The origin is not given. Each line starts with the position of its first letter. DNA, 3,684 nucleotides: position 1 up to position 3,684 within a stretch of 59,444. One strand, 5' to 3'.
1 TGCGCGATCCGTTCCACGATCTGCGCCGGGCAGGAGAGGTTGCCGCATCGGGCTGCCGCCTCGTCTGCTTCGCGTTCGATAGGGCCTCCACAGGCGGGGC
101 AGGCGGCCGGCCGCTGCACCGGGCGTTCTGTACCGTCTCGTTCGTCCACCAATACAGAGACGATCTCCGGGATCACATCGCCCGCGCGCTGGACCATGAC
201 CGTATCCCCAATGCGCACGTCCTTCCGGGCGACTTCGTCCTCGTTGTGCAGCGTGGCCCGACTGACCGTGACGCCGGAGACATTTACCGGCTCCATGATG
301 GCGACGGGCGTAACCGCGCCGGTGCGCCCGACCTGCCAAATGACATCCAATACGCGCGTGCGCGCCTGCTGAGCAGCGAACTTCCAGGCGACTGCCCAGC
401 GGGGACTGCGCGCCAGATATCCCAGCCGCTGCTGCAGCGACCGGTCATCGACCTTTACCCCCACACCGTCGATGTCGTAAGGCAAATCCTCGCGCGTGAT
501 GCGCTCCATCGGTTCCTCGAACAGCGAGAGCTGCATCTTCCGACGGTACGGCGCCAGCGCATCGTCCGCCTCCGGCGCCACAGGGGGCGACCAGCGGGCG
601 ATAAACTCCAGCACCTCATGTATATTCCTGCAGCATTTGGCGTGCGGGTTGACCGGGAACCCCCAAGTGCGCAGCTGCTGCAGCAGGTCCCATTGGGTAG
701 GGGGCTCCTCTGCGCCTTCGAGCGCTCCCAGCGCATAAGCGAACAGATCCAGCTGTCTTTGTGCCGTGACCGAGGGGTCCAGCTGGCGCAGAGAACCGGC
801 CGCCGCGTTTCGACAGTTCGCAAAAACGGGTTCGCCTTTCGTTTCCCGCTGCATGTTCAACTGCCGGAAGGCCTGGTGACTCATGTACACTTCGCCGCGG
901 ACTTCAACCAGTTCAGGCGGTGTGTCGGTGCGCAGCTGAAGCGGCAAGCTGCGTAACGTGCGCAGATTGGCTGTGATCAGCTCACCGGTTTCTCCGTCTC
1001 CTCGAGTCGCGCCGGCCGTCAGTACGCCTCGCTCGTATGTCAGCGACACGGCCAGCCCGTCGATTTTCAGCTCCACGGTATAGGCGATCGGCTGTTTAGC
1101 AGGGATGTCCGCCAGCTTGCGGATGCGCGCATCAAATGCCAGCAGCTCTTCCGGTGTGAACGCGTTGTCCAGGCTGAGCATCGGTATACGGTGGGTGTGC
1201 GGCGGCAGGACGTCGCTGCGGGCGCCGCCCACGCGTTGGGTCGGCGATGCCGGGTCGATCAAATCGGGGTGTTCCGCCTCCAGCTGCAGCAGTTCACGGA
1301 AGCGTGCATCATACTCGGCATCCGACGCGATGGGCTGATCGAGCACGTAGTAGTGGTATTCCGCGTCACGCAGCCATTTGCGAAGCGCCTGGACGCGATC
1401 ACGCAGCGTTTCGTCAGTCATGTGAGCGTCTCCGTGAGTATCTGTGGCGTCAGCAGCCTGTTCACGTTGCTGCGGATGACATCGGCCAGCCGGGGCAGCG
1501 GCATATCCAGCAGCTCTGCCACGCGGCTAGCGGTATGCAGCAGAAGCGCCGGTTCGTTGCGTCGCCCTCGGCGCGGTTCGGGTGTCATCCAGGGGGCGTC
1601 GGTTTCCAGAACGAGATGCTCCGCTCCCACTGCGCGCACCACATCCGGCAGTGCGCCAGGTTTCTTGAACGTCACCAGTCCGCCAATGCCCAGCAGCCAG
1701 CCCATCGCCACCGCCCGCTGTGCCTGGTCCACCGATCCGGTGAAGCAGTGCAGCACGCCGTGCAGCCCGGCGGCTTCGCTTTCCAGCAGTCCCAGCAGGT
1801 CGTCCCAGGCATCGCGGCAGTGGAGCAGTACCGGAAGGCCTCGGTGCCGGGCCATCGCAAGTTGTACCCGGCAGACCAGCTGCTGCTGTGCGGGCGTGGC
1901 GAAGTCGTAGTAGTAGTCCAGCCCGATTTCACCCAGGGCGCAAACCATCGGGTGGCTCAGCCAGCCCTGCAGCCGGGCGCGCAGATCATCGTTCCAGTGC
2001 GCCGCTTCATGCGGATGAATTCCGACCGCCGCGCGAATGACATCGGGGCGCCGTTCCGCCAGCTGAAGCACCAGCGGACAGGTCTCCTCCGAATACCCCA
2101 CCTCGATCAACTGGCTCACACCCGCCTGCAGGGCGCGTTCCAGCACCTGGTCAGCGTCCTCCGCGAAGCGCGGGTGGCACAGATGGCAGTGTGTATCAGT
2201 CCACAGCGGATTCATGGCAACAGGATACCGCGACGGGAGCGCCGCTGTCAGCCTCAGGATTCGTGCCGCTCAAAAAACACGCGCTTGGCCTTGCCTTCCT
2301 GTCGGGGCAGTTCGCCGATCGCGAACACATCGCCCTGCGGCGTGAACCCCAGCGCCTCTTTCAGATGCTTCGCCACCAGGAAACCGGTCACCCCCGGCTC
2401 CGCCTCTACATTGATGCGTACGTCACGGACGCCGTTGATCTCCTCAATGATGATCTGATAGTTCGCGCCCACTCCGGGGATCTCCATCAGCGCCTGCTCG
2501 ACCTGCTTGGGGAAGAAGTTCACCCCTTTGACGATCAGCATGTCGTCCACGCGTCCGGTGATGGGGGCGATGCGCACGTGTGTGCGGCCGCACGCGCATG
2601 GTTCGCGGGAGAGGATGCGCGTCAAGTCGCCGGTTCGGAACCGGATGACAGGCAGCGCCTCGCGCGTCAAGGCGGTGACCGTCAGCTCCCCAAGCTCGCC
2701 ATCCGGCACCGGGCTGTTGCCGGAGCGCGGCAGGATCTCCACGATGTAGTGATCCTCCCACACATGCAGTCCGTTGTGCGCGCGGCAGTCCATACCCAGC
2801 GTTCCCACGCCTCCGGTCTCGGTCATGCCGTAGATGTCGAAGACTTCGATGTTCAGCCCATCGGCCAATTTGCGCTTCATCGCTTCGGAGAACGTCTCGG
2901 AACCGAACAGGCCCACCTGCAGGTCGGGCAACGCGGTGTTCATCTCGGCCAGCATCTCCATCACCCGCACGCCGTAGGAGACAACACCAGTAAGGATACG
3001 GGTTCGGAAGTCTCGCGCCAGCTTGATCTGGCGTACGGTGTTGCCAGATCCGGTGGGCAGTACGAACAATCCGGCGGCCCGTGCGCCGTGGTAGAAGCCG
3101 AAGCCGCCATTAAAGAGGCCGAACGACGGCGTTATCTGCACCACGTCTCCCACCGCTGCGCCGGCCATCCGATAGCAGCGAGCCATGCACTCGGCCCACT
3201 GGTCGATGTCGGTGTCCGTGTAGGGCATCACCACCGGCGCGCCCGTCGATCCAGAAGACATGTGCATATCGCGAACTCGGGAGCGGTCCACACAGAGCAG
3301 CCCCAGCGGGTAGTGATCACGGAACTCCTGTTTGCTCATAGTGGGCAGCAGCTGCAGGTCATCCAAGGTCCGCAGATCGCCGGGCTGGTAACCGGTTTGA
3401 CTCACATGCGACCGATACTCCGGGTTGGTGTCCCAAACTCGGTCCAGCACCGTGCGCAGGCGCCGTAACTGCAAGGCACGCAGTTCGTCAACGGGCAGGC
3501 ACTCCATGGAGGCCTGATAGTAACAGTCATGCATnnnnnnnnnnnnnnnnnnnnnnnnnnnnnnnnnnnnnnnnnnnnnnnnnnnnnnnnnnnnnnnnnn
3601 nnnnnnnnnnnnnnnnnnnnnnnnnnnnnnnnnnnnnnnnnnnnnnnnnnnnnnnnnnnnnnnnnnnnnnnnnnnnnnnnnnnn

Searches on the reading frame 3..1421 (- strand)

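Call 13: search_protein_families(library=pfam, proteins=[window:3-1421:-], max_evalue=0.00001)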
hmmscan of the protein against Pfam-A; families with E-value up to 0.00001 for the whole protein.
window:3-1421:- (473 aa): 4 families
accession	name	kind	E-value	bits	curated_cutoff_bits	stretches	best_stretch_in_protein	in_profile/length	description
PF01653.23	DNA_ligase_aden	-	2.6e-91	306.1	27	2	75-278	7-209/253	NAD-dependent DNA ligase adenylation domain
PF03120.22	DNA_ligase_OB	-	1.1e-35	121.8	32.9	1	355-431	2-78/79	NAD-dependent DNA ligase OB-fold domain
PF22745.1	Nlig-Ia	-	3.3e-09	37.7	27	1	8-57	4-53/92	DNA ligase-like, N-terminal NAD+-binding domain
PF03119.21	DNA_ligase_ZBD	-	1.3e-08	35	25.8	1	441-466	2-27/27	NAD-dependent DNA ligase C4 zinc finger domain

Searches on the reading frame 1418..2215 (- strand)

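Call 13: search_protein_families(library=pfam, proteins=[window:1418-2215:-], max_evalue=0.00001)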
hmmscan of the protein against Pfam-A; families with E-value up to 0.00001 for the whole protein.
window:1418-2215:- (265 aa): 1 family
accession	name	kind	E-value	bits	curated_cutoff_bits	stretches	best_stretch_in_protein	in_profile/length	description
PF01026.27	TatD_DNase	-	3.3e-73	246.6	27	1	6-255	1-252/253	TatD related DNase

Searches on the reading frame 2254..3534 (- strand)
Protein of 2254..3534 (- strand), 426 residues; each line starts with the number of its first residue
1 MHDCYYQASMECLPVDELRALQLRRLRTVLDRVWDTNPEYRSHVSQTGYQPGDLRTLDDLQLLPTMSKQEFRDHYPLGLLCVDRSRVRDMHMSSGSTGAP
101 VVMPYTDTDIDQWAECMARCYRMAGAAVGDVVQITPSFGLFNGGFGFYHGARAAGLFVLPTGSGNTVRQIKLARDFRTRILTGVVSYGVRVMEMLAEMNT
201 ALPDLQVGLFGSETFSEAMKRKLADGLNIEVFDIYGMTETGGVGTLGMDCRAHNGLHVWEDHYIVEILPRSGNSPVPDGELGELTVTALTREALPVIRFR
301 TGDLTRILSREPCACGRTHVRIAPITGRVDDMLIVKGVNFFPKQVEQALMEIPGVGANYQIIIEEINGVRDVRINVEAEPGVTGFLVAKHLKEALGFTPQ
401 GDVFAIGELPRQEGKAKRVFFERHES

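Call 13: search_protein_families(library=pfam, proteins=[window:2254-3534:-], max_evalue=0.00001)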
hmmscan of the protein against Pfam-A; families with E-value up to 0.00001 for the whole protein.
window:2254-3534:- (426 aa): 2 families
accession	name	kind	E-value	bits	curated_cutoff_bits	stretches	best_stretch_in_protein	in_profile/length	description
PF14535.12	AMP-binding_C_2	-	4.3e-19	69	25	1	337-423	1-96/96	AMP-binding enzyme C-terminal domain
PF00501.34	AMP-binding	-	5.4e-12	45.6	29.9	1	93-286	170-374/384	AMP-binding enzyme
